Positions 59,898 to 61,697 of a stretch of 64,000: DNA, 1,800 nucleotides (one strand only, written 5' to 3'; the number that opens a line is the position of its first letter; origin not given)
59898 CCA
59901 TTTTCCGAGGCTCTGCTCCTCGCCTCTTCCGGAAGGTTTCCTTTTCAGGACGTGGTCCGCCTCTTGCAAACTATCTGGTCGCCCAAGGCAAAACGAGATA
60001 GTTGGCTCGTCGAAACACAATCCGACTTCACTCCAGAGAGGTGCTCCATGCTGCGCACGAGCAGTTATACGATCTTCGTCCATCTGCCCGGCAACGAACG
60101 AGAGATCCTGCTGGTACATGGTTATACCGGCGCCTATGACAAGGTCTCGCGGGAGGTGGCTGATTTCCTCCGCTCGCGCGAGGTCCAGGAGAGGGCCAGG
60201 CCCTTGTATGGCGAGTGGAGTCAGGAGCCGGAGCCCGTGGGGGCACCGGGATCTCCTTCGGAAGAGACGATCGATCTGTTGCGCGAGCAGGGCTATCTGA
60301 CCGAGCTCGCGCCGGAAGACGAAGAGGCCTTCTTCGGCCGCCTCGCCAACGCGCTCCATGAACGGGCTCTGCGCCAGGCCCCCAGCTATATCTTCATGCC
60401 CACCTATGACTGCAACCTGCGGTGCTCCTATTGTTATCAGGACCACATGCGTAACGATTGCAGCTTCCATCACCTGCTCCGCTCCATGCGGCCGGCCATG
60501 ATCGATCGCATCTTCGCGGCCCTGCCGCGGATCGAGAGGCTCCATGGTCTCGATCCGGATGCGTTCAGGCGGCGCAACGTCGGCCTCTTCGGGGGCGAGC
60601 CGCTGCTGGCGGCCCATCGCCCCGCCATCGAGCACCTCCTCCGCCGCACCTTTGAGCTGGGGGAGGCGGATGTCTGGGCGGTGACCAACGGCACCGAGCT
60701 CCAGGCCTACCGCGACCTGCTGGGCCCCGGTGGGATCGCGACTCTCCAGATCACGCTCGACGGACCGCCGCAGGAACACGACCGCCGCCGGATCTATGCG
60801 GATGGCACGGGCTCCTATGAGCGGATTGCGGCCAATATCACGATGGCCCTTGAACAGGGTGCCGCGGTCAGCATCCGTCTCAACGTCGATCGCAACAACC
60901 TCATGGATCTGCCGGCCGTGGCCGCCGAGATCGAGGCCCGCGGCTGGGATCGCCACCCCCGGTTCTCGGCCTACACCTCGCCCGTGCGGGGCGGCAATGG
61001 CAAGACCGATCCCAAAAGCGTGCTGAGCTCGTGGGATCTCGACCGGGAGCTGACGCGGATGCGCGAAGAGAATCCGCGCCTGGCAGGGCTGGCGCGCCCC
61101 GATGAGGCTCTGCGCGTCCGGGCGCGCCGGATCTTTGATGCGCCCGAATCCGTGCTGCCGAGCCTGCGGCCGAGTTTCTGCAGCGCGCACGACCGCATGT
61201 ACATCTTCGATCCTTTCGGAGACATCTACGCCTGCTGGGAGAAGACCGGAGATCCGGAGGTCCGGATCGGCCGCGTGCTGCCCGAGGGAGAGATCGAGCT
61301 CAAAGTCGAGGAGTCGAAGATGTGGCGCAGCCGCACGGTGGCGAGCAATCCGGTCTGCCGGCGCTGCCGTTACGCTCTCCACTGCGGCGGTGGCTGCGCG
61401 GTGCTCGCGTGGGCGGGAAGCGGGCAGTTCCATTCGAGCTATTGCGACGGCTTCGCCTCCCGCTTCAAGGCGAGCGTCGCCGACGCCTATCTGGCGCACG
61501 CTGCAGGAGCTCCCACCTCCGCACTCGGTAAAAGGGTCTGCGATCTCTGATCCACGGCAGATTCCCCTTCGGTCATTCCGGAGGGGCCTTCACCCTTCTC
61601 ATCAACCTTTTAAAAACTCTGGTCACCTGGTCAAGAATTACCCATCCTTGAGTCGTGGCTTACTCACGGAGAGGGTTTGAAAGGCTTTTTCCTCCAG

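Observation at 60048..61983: Radical SAM/SPASM enzyme plus a 64-aa Cys/Pro-tailed peptide: candidate uncharacterised RiPP system under sigma54 control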

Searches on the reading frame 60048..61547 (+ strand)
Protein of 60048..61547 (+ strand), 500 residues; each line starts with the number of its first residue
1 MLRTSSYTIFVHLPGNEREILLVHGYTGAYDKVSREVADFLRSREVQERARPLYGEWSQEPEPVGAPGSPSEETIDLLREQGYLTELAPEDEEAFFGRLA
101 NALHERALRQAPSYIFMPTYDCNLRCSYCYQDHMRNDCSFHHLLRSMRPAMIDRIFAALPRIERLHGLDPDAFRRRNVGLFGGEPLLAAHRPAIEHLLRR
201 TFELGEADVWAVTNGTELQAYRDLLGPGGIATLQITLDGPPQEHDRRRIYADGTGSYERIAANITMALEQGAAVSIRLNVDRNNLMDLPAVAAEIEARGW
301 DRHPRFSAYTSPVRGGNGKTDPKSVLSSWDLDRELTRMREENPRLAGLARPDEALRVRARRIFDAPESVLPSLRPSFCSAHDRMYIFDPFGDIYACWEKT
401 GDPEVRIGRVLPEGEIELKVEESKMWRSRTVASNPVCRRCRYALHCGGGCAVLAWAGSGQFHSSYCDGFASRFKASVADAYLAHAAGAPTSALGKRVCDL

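Call 5: search_protein_families(library=ncbifam, proteins=[window:60048-61547:+], max_evalue=1)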
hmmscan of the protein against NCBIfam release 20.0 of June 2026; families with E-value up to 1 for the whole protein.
window:60048-61547:+ (500 aa): 62 families (the best 25 are shown)
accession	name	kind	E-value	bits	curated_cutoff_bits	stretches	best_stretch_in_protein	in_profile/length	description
NF038107.1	rSAM_NF038107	equivalog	1.3e-32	113.2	600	2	113-292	86-260/444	Cys-every-fifth radical SAM/SPASM peptide maturase CefB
TIGR04463.1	rSAM_vs_C_rich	equivalog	3.2e-32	111.8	525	1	113-451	83-395/438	TIGR04463 family radical SAM/SPASM RiPP maturase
NF047865.1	rSAM_PapB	equivalog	1.5e-28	100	340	1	116-453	7-319/330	PapB family radical SAM/SPASM ranthipeptide maturase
TIGR04280.1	geopep_mat_rSAM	hypoth_equivalog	2.4e-23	82.8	400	1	110-466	82-408/428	geopeptide radical SAM maturase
NF041298.1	rSAM_mat_DynA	equivalog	2.6e-23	82.6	450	2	116-287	5-166/356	dynobactin maturation radical SAM/SPASM protein DynA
TIGR04064.1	rSAM_nif11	equivalog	2e-17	63.1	518.7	2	103-269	70-226/459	nif11-like peptide radical SAM maturase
NF052473.1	rSAM_FlmE_OhkG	exception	3.3e-17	62.4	500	2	72-284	57-265/481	FlmE/OhkG family radical SAM/SPASM peptide maturase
TIGR04334.1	rSAM_Clo7bot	equivalog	2.1e-16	59.6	600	2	114-287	92-254/440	radical SAM/SPASM domain Clo7bot peptide maturase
NF041707.1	rSAM_YhhB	equivalog_domain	1.4e-15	57.1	445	2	122-268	12-153/369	cyclophane-forming radical SAM/SPASM peptide maturase YhhB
TIGR03906.1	quino_hemo_SAM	equivalog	8.9e-15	54.3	453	2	116-277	98-253/467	quinohemoprotein amine dehydrogenase maturation protein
TIGR04163.1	rSAM_cobopep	equivalog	5.4e-14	51.8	375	2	113-291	64-231/428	peptide-modifying radical SAM enzyme CbpB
TIGR04269.1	SAM_SPASM_FxsB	subfamily_domain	7.7e-14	51.5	370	1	121-265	11-152/363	FxsB family cyclophane-forming radical SAM/SPASM peptide maturase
TIGR03974.1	rSAM_six_Cys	equivalog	1.4e-13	50.5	425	2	384-466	353-432/451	thioether cross-link-forming SCIFF peptide maturase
TIGR04085.1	rSAM_more_4Fe4S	domain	1.6e-13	50.8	27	1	378-463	1-87/93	SPASM domain-containing protein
NF040899.1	ryptide_rSAM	equivalog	2.3e-13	49.7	600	1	119-452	105-426/464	radical SAM/SPASM ryptide class RiPP maturase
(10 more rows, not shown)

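Call 6: search_protein_families(library=pfam, proteins=[window:60048-61547:+], max_evalue=1)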
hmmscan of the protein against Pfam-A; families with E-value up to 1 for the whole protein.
window:60048-61547:+ (500 aa): 3 families
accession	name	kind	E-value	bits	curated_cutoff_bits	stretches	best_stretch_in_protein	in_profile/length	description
PF04055.27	Radical_SAM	-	1.4e-12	48.6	29.5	1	118-275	3-145/166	Radical SAM superfamily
PF13353.11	Fer4_12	-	9.2e-05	23.2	22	1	120-246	13-122/137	4Fe-4S single cluster domain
PF03472.21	Autoind_bind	-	0.02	14.8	23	1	105-161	28-83/149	Autoinducer binding domain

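Call 7: find_homologous_proteins(query=window:60048-61547:+)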
Query window:60048-61547:+ (500 aa): 2297 proteins with E <= 0.001 among 8000 candidates; the best 120 are listed.
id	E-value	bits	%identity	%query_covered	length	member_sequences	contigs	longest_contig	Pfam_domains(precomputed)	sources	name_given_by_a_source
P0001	0.0e+0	1088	92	100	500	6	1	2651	PF04055.28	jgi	jgi:uncharacterized protein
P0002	0.0e+0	1024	87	100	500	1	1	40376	PF04055.28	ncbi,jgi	jgi:uncharacterized protein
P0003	7.7e-281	950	80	100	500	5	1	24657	PF04055.28,PF13353.12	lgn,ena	-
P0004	1.6e-279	946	81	100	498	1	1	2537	PF04055.28,PF13353.12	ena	-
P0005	1.7e-278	942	79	100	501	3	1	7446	PF04055.28,PF13353.12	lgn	-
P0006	8.0e-277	937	80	100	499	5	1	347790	PF04055.28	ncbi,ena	-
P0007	4.6e-275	931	78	100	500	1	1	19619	PF04055.28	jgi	jgi:uncharacterized protein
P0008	2.4e-268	909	77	100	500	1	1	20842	PF04055.28,PF13353.12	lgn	-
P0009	2.4e-261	886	76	100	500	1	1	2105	PF04055.28,PF13353.12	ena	-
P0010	9.6e-261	884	75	100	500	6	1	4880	PF04055.28,PF13353.12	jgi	jgi:uncharacterized protein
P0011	1.5e-258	877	73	100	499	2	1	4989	PF04055.28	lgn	-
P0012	2.2e-258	876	75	100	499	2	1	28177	PF04055.28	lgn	-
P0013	1.2e-257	874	74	100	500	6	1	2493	PF04055.28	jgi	jgi:uncharacterized protein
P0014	6.6e-257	871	73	100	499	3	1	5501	PF04055.28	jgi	-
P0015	1.6e-256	870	74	100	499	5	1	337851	PF04055.28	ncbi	ncbi:MAG: radical SAM protein [Thermoanaerobaculia bacterium]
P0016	1.9e-256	870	74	100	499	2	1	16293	PF04055.28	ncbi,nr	ncbi:MAG TPA: radical SAM protein [Thermoanaerobaculia bacterium]|nr:radical SAM protein [Thermoanae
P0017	3.2e-255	866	72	100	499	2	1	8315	PF04055.28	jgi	jgi:uncharacterized protein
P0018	1.1e-254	864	74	100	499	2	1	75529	PF04055.28,PF13353.12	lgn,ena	-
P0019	1.2e-253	860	73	100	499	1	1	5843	PF04055.28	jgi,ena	jgi:uncharacterized protein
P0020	9.1e-253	858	72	100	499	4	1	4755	PF04055.28,PF13353.12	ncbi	-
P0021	1.5e-252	857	72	100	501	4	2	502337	PF04055.28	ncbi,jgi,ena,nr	ncbi:MAG TPA: radical SAM protein [Thermoanaerobaculia bacterium]|jgi:uncharacterized protein|nr:rad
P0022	2.4e-252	856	73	100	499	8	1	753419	PF04055.28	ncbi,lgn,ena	-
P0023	2.8e-252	856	71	100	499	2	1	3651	PF04055.28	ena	-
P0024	1.4e-251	854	73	100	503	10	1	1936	PF04055.28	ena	-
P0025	2.2e-251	853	73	100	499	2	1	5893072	PF04055.28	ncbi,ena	-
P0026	3.7e-251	852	72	100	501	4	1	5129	PF04055.28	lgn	-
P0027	1.7e-250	850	72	100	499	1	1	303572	PF04055.28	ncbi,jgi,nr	ncbi:MAG: uncharacterized protein QOF89_3182 [Acidobacteriota bacterium]|jgi:uncharacterized protein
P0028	3.3e-250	849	73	100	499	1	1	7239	PF04055.28,PF13353.12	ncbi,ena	-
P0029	4.4e-250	849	71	100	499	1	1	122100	PF04055.28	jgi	jgi:uncharacterized protein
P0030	7.6e-250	848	73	100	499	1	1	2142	PF04055.28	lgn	-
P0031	8.2e-250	848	72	100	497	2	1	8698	PF04055.28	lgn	-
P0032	4.7e-249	845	72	100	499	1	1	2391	PF04055.28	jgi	-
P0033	6.0e-249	845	72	100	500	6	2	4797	PF04055.28,PF13353.12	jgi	jgi:uncharacterized protein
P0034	8.5e-249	844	71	100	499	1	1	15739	PF04055.28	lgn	-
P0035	3.5e-247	839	71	100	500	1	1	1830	PF04055.28,PF13353.12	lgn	-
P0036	3.6e-247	839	73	100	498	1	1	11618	PF04055.28,PF13353.12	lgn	-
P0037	6.7e-247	838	71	100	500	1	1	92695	PF04055.28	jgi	-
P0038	1.9e-246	837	71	100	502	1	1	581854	PF04055.28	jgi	jgi:uncharacterized protein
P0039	3.1e-245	833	71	100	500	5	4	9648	PF04055.28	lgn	-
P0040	3.3e-243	826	70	100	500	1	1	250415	PF04055.28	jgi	jgi:uncharacterized protein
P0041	4.5e-243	826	71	100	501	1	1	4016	PF04055.28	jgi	jgi:uncharacterized protein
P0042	6.3e-243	825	71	100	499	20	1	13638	PF04055.28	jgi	jgi:uncharacterized protein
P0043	1.6e-242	824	70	100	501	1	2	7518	PF04055.28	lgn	-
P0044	2.6e-241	820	70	99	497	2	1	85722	PF04055.28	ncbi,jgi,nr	ncbi:MAG TPA: SPASM domain-containing protein [Thermoanaerobaculia bacterium]|nr:SPASM domain-contai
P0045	2.7e-241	820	71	100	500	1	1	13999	PF04055.28,PF13353.12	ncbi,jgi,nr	ncbi:MAG TPA: radical SAM protein [Thermoanaerobaculia bacterium]|jgi:uncharacterized protein|nr:rad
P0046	1.1e-240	818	70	100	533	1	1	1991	PF04055.28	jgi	jgi:uncharacterized protein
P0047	8.9e-240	815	69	100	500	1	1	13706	PF04055.28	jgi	-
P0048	1.0e-239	814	70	100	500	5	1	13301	PF04055.28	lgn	-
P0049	1.3e-239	814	69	100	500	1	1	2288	PF04055.28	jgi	jgi:uncharacterized protein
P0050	1.4e-239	814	70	100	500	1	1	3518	PF04055.28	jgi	jgi:uncharacterized protein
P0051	1.9e-239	814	70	100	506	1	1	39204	PF04055.28,PF13353.12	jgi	jgi:uncharacterized protein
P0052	1.8e-238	810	69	100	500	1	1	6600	PF04055.28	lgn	-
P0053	4.5e-238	809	68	100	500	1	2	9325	PF04055.28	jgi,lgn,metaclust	metaclust:\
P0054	5.8e-238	809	69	100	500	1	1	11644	PF04055.28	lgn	-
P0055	2.0e-236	804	69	100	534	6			PF04055.28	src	-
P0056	2.4e-236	803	69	100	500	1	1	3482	PF04055.28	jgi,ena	jgi:uncharacterized protein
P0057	1.8e-235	800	69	100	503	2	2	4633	PF04055.28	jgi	-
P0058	3.0e-233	793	67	100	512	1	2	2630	PF04055.28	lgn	-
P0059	4.6e-233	793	67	100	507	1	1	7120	PF04055.28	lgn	-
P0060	5.6e-232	789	70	100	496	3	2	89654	PF04055.28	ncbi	-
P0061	5.9e-230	782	70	100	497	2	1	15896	PF04055.28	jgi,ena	jgi:uncharacterized protein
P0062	1.1e-229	781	67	100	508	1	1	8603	PF04055.28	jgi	jgi:uncharacterized protein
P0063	1.1e-229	781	66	100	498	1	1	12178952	PF04055.28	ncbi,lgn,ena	-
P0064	4.5e-226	769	72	93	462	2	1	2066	PF04055.28,PF13353.12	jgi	jgi:uncharacterized protein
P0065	7.2e-225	765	65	100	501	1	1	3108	PF04055.28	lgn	-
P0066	1.5e-224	764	67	100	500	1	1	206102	PF04055.28,PF13353.12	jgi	jgi:uncharacterized protein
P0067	7.0e-222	756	64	100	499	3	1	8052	PF04055.28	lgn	-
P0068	7.3e-222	756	67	100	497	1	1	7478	PF04055.28,PF13353.12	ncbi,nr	ncbi:MAG TPA: radical SAM protein [Thermoanaerobaculia bacterium]|nr:radical SAM protein [Thermoanae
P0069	2.7e-221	754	65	100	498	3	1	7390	PF04055.28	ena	-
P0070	4.9e-221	753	64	100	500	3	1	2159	PF04055.28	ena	-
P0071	3.1e-220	750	64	100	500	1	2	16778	PF04055.28,PF13353.12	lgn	-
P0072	3.3e-220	750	65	100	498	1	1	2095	PF04055.28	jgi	jgi:uncharacterized protein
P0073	4.2e-219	746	63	100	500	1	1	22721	PF04055.28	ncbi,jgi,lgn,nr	ncbi:MAG: radical SAM protein [Acidobacteria bacterium]|nr:MAG: radical SAM protein [Acidobacteriota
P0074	6.1e-219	746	63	100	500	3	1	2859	PF04055.28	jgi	jgi:uncharacterized protein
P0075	7.6e-219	746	65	100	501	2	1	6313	PF04055.28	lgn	-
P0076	4.6e-218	743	63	100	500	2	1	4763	PF04055.28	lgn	-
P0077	2.9e-217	740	62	100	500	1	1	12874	PF04055.28,PF13353.12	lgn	-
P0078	3.0e-217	740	63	100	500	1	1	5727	PF04055.28,PF13353.12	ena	-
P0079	2.3e-216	737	61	100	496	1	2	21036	PF04055.28,PF13353.12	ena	-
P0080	5.6e-216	736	62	100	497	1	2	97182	PF04055.28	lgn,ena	-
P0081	1.8e-215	734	62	100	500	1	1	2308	PF04055.28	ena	-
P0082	2.2e-215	734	62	100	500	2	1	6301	PF04055.28,PF13353.12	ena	-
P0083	6.3e-215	733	63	100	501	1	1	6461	PF04055.28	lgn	-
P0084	1.1e-214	732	63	100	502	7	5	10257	PF04055.28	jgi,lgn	jgi:uncharacterized protein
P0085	1.3e-214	732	61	100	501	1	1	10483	PF04055.28,PF13353.12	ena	-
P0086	7.7e-214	729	61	100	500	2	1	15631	PF04055.28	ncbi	-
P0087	1.7e-213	728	59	100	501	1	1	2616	PF04055.28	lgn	-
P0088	1.9e-213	728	62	100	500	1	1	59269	PF04055.28,PF13353.12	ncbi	-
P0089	4.3e-213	727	60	100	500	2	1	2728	PF04055.28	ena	-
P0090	5.0e-213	726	60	100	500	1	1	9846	PF04055.28,PF13353.12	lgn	-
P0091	5.0e-213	726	60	100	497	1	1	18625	PF04055.28,PF13353.12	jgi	jgi:uncharacterized protein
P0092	2.1e-212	724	61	100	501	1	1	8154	PF04055.28,PF13353.12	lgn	-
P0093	3.5e-212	724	61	100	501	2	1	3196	PF04055.28,PF13353.12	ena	-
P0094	1.6e-211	721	59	100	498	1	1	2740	PF04055.28,PF13353.12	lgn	-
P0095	1.8e-211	721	61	100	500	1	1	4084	PF04055.28,PF13353.12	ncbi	-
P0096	2.5e-211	721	60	100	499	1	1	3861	PF04055.28,PF13353.12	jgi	-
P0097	7.0e-211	719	74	84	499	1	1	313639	PF04055.28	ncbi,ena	-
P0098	9.6e-211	719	62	100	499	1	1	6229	PF04055.28,PF13353.12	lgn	-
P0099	6.0e-210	716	60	100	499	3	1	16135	PF04055.28,PF13353.12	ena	-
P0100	1.5e-209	715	61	100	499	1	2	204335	PF04055.28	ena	-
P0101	2.2e-209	714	62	100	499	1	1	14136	PF04055.28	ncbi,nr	ncbi:MAG: SPASM domain-containing protein [bacterium]|nr:SPASM domain-containing protein [bacterium]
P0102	3.7e-209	714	59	100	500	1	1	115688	PF04055.28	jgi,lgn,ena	-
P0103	5.1e-209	713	60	100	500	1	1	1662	PF04055.28,PF13353.12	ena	-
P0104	1.2e-208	712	60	100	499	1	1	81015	PF04055.28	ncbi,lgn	-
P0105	2.2e-208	711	58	100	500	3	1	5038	PF04055.28,PF13353.12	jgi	jgi:uncharacterized protein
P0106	3.4e-208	710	58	100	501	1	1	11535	PF04055.28,PF13353.12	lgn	-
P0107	3.9e-208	710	60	100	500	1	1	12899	PF04055.28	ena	-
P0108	2.0e-207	708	59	100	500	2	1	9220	PF04055.28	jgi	jgi:uncharacterized protein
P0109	2.1e-207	708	58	99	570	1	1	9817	PF04055.28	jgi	jgi:uncharacterized protein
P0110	3.3e-207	707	59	100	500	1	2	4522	PF04055.28,PF13353.12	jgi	jgi:uncharacterized protein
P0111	5.7e-207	706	60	100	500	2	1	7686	PF04055.28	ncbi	ncbi:MAG: radical SAM protein [Acidobacteriota bacterium]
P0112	9.1e-207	706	59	100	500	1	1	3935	PF04055.28,PF13353.12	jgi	jgi:uncharacterized protein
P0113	1.3e-206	705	59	100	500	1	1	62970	PF04055.28,PF13353.12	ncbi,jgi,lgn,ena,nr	ncbi:MAG TPA: radical SAM protein [Thermoanaerobaculia bacterium]|nr:radical SAM protein [Thermoanae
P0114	1.4e-206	705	60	100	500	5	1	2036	PF04055.28,PF13353.12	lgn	-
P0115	2.7e-206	704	58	100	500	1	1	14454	PF04055.28,PF13353.12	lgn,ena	-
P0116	3.3e-206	704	60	100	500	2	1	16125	PF04055.28,PF13353.12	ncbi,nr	ncbi:MAG: SPASM domain-containing protein [Thermoanaerobaculia bacterium]|nr:SPASM domain-containing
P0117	3.9e-206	704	59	100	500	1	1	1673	PF04055.28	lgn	-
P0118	7.9e-206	703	58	100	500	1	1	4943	PF04055.28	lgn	-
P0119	8.7e-206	703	58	100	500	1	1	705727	PF04055.28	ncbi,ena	-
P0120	1.2e-205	702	57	100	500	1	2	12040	PF04055.28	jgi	jgi:uncharacterized protein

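Call 14: find_related_loci(query=A2, collection=genome_contigs, flank=10000)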
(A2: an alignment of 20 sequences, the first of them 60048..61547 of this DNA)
Query A2 (500 aa) in genome_contigs; peptide patterns used: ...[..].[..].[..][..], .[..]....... (x = any residue, [..] = any of these).
592 stretches matched a pattern; 438 encode a relative of the query (tblastn E <= 1e-3); the best 80 are kept; 80 distinct loci.
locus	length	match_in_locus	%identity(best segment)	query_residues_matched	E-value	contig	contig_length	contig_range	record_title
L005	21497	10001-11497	80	1-500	0e+0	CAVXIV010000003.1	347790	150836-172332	MAG: uncultured Acidobacteriota bacterium isolate MFD03066.bin.2.238 genome assembly, contig: contig_14187, whole genome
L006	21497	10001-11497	78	1-500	0e+0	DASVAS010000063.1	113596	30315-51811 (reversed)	MAG TPA_asm: Thermoanaerobaculia bacterium isolate SMAG_U1959 k141_1469718, whole genome shotgun sequence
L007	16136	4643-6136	74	1-499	0e+0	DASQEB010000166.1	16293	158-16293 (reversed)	MAG TPA_asm: Thermoanaerobaculia bacterium isolate SMAG_U11742 k141_996932, whole genome shotgun sequence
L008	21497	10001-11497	73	1-500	0e+0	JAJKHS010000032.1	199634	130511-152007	MAG: Thermoanaerobaculum sp. isolate b48_HoplandSoilSeptJan k101_2295959, whole genome shotgun sequence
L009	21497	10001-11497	73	1-500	0e+0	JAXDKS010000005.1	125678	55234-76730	MAG: Acidobacteriota bacterium isolate BP_60 scaffold_4772946, whole genome shotgun sequence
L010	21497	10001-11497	73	1-500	0e+0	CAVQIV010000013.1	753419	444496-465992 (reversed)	MAG: Thermoanaerobaculaceae bacterium isolate MFD10043.bin.2.76 genome assembly, contig: contig_3561, whole genome shotg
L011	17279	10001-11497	74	1-500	0e+0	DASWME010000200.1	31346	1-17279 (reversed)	MAG TPA_asm: Thermoanaerobaculia bacterium isolate SMAG_U3379 k141_86779, whole genome shotgun sequence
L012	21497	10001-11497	75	1-500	0e+0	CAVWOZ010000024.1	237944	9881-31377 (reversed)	MAG: uncultured Acidobacteriota bacterium isolate MFD09368.bin.3.159 genome assembly, contig: contig_29198, whole genome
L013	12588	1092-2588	72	1-500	0e+0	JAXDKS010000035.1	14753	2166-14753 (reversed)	MAG: Acidobacteriota bacterium isolate BP_60 scaffold_4617621, whole genome shotgun sequence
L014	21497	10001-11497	74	1-500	0e+0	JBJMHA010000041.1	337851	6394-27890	MAG: Thermoanaerobaculia bacterium isolate H1_16_all_fractions_metab_conc_6_69_19 k255_1870597, whole genome shotgun seq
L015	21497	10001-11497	73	1-500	0e+0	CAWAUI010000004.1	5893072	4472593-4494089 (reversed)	MAG: Thermoanaerobaculaceae bacterium isolate MFD09730.bin.2.32 genome assembly, contig: contig_588, whole genome shotgu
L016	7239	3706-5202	73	1-500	0e+0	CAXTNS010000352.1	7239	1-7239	MAG TPA_asm: uncultured Thermoanaerobaculia bacterium isolate public_SRR14722161_metawrap_bin.3 genome assembly, contig:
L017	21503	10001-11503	72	1-500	0e+0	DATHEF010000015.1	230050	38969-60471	MAG TPA_asm: Thermoanaerobaculia bacterium isolate SMAG_U12414 k141_848909, whole genome shotgun sequence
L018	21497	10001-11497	71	1-500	0e+0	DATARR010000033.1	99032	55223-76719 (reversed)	MAG TPA_asm: Thermoanaerobaculia bacterium isolate SMAG_U5499 k141_4379138, whole genome shotgun sequence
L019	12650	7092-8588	71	1-500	0e+0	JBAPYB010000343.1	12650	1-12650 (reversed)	MAG: Thermoanaerobaculia bacterium isolate MFD00413_ilm_asm_bin5 k127_37001, whole genome shotgun sequence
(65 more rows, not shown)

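Call 24: search_solved_structures(query=A2, max_evalue=0.001, show_alignments=1)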
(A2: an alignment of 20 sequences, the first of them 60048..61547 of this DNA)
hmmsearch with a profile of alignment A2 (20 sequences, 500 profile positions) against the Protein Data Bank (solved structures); distinct sequences matched with E-value up to 0.001: 5.
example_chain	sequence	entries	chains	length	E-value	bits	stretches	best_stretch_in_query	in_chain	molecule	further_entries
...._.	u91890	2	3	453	1.6e-14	56.6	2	116-264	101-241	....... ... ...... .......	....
9gm3_A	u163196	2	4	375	1e-08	37.5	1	114-263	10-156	ChlB radical SAM domain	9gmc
4k37_A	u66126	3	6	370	1.7e-07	33.4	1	120-464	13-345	Anaerobic sulfatase-maturating enzyme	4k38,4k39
4k36_A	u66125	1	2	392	3.6e-07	32.3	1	120-468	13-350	Anaerobic sulfatase-maturating enzyme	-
8vpo_A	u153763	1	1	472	6e-07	31.6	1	14-270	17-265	Radical SAM core domain-containing protein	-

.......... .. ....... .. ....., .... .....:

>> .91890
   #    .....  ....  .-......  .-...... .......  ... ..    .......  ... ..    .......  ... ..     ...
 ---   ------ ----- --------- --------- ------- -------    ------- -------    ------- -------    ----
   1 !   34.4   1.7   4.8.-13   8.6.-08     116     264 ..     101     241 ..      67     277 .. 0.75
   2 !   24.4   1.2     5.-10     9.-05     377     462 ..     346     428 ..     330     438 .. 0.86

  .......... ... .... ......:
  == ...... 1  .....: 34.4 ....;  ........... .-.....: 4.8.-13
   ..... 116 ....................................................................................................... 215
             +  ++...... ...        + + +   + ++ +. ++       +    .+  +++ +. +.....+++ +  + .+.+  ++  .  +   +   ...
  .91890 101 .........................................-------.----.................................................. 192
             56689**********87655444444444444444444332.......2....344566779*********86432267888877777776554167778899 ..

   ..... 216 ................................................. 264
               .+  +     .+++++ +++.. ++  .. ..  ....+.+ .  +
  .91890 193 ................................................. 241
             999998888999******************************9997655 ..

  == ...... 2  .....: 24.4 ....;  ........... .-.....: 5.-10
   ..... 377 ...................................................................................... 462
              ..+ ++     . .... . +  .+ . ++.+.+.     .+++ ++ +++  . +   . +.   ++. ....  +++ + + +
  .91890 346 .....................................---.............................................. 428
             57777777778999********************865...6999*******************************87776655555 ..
